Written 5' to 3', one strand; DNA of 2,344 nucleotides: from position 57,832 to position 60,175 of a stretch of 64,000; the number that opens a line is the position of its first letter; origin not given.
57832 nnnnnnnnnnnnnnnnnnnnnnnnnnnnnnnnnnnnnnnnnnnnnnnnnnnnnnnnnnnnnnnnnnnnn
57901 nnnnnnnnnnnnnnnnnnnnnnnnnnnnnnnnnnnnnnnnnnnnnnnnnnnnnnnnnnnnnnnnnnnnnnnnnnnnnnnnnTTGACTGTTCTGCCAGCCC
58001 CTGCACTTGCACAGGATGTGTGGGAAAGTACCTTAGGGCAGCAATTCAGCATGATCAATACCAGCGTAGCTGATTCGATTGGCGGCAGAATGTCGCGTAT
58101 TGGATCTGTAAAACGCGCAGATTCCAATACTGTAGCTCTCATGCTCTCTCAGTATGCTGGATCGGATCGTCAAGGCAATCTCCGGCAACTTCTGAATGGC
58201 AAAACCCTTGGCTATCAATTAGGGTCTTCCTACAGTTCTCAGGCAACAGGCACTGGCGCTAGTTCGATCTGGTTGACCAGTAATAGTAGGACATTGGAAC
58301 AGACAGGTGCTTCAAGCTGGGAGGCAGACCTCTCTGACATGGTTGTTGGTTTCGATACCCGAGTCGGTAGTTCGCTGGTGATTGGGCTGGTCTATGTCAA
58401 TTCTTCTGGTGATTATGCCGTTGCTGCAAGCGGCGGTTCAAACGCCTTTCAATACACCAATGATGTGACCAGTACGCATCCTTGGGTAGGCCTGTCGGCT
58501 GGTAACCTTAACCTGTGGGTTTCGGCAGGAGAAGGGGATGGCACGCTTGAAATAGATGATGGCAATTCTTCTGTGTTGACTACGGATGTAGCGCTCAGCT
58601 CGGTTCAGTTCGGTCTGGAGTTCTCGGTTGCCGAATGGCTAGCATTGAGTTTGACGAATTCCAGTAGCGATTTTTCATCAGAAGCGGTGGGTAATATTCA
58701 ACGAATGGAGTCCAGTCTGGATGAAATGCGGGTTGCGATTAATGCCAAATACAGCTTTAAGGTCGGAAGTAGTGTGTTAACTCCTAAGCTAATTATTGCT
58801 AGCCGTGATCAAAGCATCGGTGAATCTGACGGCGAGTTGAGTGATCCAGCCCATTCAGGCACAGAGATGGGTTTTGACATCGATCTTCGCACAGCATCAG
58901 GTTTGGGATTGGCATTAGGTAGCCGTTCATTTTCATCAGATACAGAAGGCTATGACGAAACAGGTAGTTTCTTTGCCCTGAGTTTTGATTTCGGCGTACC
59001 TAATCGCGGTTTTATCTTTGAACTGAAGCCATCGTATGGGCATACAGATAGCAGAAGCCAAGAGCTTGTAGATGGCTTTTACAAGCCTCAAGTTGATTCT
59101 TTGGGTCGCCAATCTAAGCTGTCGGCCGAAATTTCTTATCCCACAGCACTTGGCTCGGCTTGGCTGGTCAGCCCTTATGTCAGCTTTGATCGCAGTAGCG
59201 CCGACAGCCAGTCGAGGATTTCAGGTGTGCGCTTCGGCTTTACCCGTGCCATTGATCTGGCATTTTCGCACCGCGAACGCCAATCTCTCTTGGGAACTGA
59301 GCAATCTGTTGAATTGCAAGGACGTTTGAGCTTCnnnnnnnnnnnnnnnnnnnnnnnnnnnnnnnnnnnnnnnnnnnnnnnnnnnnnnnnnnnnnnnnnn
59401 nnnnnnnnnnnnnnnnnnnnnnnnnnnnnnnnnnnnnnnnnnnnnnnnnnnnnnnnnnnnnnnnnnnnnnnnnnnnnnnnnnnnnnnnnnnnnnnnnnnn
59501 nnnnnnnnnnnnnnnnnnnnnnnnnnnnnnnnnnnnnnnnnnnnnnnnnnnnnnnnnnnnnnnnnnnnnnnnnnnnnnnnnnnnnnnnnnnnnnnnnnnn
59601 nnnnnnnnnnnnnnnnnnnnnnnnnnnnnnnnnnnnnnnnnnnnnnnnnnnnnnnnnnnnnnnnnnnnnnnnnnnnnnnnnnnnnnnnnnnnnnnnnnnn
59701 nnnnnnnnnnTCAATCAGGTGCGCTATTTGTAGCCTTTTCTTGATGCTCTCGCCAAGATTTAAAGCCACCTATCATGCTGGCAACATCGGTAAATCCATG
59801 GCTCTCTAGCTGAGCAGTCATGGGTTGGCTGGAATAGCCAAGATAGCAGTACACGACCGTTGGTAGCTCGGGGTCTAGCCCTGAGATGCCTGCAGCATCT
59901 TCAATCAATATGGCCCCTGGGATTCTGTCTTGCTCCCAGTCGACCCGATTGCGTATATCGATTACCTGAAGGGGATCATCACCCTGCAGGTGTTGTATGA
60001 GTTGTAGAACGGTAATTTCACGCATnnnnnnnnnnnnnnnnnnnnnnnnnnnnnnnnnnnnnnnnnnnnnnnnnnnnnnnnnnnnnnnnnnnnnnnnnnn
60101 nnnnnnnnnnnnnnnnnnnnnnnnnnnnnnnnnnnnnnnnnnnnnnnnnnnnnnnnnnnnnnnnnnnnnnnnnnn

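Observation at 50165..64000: tRNA-Lys-adjacent island of three paralogous giant cadherin-like repeat proteins with unusually long C-terminal beta-barrels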

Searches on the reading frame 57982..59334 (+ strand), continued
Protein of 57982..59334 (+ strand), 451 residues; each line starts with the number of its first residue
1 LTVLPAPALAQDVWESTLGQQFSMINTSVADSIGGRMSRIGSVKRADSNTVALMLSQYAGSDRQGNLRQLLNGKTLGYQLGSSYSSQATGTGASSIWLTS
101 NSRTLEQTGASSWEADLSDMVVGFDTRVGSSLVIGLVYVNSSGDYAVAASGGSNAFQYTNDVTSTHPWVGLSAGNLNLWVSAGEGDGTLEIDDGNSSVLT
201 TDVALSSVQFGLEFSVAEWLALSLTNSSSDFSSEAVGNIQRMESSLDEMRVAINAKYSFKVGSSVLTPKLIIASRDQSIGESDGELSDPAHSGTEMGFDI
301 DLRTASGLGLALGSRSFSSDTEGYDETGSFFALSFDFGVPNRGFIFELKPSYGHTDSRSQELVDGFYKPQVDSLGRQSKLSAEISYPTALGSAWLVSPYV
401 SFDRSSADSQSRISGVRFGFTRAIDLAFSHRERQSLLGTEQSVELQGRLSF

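Call 54: search_solved_structures(query=A2, max_evalue=10, show_alignments=5)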
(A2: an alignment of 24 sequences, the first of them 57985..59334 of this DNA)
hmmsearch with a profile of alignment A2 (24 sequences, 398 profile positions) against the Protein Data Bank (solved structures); distinct sequences matched with E-value up to 10: 0.

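Call 59: search_protein_families(library=ncbifam, proteins=[P0006, P0010, P0015, P0028, P0032, P0026, P0049, P0066, P0039, P0052], max_evalue=0.1)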
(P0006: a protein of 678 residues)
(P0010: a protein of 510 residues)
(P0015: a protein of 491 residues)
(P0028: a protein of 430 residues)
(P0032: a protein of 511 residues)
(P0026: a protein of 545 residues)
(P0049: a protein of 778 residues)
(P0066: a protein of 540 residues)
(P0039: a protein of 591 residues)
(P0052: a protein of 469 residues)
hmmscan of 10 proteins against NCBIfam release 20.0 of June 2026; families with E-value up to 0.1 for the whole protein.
P0006 (678 aa): 1 family
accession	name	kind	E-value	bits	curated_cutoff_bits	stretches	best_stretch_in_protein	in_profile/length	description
NF045522.1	MXAN_2561_fam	equivalog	0.0008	19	150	1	115-206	168-258/304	MXAN_2561 family MXYO-CTERM-anchored protein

P0010 (510 aa): 0 families

P0015 (491 aa): 1 family
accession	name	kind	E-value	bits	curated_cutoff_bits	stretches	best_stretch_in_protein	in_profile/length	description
TIGR01414.1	autotrans_barl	domain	0.00066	18.8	16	1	133-212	165-249/432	autotransporter outer membrane beta-barrel domain-containing protein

P0028 (430 aa): 0 families

P0032 (511 aa): 0 families

P0026 (545 aa): 0 families

P0049 (778 aa): 0 families

P0066 (540 aa): 0 families

P0039 (591 aa): 1 family
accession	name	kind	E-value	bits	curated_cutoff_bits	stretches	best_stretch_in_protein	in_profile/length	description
TIGR01414.1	autotrans_barl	domain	8.7e-05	21.7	16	1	222-292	160-236/432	autotransporter outer membrane beta-barrel domain-containing protein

P0052 (469 aa): 0 families

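Call 63: find_encoding_contigs(protein=P0002, flank=10000, max_places=3)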
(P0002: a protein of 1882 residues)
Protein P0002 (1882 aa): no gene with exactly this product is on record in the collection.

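Call 66: search_protein_families(library=pfam, proteins=[P0007, P0013, P0016, P0020, P0022, P0027, P0037], max_evalue=0.0001)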
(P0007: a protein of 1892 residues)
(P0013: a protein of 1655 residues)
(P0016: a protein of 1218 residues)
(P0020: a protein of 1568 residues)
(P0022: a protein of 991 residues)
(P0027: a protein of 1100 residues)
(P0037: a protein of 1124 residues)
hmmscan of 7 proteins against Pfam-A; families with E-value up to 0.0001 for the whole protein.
P0007 (1892 aa): 6 families
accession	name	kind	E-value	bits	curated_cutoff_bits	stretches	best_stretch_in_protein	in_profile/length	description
PF05345.18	He_PIG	-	3.8e-137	447.6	24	14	900-964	36-96/96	Putative Ig domain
PF16403.11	Bact_surface_Ig-like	-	2.7e-24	85.4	27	0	144-161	45-62/71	Bacterial surface protein, Ig-like domain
PF24908.1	Ig_SIBA-E_2nd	-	4.7e-12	46.5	27.8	0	327-367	37-77/117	Integrin beta-like protein A-E, second Ig-like domain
PF04234.18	CopC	-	9.2e-10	39.8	23.3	0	633-667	60-92/92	CopC domain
PF03797.25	Autotransporter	-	5.6e-09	36.6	26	1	1528-1623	1-94/255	Autotransporter beta-domain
PF18911.6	PKD_4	-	7.5e-09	36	27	0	936-961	57-83/85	PKD domain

P0013 (1655 aa): 3 families
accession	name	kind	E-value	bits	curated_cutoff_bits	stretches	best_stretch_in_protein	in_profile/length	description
PF03797.25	Autotransporter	-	7.1e-13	49.3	26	1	1283-1489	1-209/255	Autotransporter beta-domain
PF05345.18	He_PIG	-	4.3e-11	43.5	24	2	7-68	28-91/96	Putative Ig domain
PF00041.27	fn3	-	1.7e-09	38.2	25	1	969-1048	9-80/84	Fibronectin type III domain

P0016 (1218 aa): 6 families
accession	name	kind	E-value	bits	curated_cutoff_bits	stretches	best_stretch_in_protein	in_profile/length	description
PF17963.7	Big_9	-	5.6e-41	139.8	23.6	2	557-645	1-89/89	Bacterial Ig domain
PF17892.7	Cadherin_5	-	3.1e-31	107.5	26.5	2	557-646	2-97/98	Cadherin-like domain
PF17803.7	Cadherin_4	-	5.6e-28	97.7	25.1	2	640-707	1-68/71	Bacterial cadherin-like domain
PF03797.25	Autotransporter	-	4e-10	40.3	26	1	849-1051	1-206/255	Autotransporter beta-domain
PF00041.27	fn3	-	2.8e-09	37.5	25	1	472-552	10-83/84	Fibronectin type III domain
PF00028.23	Cadherin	-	1.4e-08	35.5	28.8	1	278-365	3-93/93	Cadherin domain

P0020 (1568 aa): 5 families
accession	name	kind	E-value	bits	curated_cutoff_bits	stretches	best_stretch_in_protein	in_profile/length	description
PF03160.20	Calx-beta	-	1.2e-69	232.2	27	3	861-965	10-119/119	Calx-beta domain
PF19135.5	DUF5818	-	5.2e-10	39.2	27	0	809-845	15-52/57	Protein of unknown function (DUF5818)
PF22067.2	Cep192_D3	-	5.6e-08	33.2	27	0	443-494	32-83/99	Cep192 domain 3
PF22544.2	HYDIN_VesB_CFA65-like_Ig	-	5.9e-06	26.9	25.5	0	96-152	44-98/100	HYDIN/CFA65/VesB-like, Ig-like domain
PF16184.11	Cadherin_3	-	6.5e-06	26.5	25.5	0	129-151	18-40/106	Cadherin-like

P0022 (991 aa): 2 families
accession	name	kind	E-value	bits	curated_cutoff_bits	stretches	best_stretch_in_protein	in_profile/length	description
PF05345.18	He_PIG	-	6.8e-17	62.1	24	2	387-466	14-95/96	Putative Ig domain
PF22352.2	K319L-like_PKD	-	6.9e-06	26.4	27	1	294-369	11-82/84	K319L-like, PKD domain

P0027 (1100 aa): 3 families
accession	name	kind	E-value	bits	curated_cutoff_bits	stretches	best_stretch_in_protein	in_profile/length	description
PF03160.20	Calx-beta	-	6.8e-15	55.6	27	2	528-637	5-117/119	Calx-beta domain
PF03797.25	Autotransporter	-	3.1e-09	37.4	26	1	732-932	1-205/255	Autotransporter beta-domain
PF13753.12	SWM_repeat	-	3.3e-05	24.5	27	0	190-264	10-85/86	Putative flagellar system-associated repeat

P0037 (1124 aa): 7 families
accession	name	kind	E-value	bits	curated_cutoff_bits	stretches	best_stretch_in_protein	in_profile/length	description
PF22352.2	K319L-like_PKD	-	1.1e-32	112.3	27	3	567-655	3-84/84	K319L-like, PKD domain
PF21027.3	Sde0182_C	-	2.4e-14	54.1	27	0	360-428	1-70/83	Cellulose-binding protein Sde0182, C-terminal domain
PF02010.21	REJ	-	6.9e-12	45.1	25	0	355-437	96-196/452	REJ domain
PF18911.6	PKD_4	-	1.2e-11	44.9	27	0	561-596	4-39/85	PKD domain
PF03797.25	Autotransporter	-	7.8e-11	42.6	26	1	756-959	1-207/255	Autotransporter beta-domain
PF17963.7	Big_9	-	1.7e-07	32.4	23.6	0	220-320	1-79/89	Bacterial Ig domain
PF17803.7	Cadherin_4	-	2.5e-06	28.4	25.1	1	212-274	3-64/71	Bacterial cadherin-like domain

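Call 74: list_cluster_members(proteins=[P0007, P0009, P0013, P0016, P0020, P0021, P0029, P0043, P0067, P0154])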
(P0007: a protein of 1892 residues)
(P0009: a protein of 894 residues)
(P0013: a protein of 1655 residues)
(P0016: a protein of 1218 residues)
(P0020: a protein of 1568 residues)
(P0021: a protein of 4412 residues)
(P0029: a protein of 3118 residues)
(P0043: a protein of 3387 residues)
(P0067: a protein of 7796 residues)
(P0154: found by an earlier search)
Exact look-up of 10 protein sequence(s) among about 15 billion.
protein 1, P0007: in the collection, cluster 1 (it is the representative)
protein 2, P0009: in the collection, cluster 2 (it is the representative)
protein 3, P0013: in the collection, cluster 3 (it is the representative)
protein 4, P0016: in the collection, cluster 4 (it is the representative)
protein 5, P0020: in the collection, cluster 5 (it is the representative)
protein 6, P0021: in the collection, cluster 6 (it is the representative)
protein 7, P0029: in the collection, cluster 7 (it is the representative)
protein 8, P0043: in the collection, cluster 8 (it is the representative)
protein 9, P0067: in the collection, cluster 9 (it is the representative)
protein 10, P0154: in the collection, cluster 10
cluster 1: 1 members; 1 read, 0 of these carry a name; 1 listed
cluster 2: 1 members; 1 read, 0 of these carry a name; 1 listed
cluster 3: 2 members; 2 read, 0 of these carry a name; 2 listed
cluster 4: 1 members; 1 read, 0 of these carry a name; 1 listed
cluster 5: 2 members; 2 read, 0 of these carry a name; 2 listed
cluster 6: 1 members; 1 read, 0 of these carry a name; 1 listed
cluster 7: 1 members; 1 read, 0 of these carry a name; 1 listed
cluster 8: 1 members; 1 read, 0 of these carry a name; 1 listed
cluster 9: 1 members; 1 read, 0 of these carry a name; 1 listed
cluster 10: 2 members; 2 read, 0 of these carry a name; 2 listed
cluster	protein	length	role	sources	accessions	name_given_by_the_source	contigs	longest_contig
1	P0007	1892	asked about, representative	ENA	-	-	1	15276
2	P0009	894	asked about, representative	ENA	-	-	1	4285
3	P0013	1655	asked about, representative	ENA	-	-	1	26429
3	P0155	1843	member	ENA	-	-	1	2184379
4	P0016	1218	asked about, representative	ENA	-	-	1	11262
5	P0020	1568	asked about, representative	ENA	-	-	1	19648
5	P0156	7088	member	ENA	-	-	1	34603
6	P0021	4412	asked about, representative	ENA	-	-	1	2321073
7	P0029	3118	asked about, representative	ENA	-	-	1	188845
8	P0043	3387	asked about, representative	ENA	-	-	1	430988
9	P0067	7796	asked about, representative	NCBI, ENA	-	-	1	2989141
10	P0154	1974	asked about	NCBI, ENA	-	-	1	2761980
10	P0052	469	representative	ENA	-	-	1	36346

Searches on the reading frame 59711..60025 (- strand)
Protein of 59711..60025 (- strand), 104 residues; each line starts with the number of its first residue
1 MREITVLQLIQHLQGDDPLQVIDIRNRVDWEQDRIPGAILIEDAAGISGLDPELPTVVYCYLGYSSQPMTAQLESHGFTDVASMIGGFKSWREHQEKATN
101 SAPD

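Call 19: search_protein_families(library=ncbifam, proteins=[window:59711-60025:-], max_evalue=0.00001)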
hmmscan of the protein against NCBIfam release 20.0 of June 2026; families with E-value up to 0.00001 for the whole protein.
window:59711-60025:- (104 aa): 7 families
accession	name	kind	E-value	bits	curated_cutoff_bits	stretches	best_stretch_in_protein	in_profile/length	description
NF001195.0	PRK00162.1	equivalog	3e-11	43.6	102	1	4-99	7-104/108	thiosulfate sulfurtransferase GlpE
NF005902.0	PRK07878.1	equivalog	1.3e-10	40.8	647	1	3-96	288-386/392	adenylyltransferase/sulfurtransferase MoeZ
NF045521.1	rhoda_near_glyco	subfamily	3.2e-10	40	145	1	14-100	27-117/144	rhodanese homology domain-containing protein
NF006444.0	PRK08762.1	equivalog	9.4e-10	37.7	449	1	2-96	15-112/387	molybdopterin-synthase adenylyltransferase MoeB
NF033833.0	rhodan_ChrE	equivalog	8e-09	35.5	120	1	4-95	5-101/108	rhodanese family chromate resistance protein ChrE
NF008752.0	PRK11784.1-4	equivalog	3.7e-08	32.6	266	0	56-98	93-135/357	tRNA 2-selenouridine(34) synthase MnmH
NF041203.1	rhodanese_LYCAU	equivalog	3.8e-07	29.8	115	1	11-95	29-120/126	rhodanese-related (seleno)protein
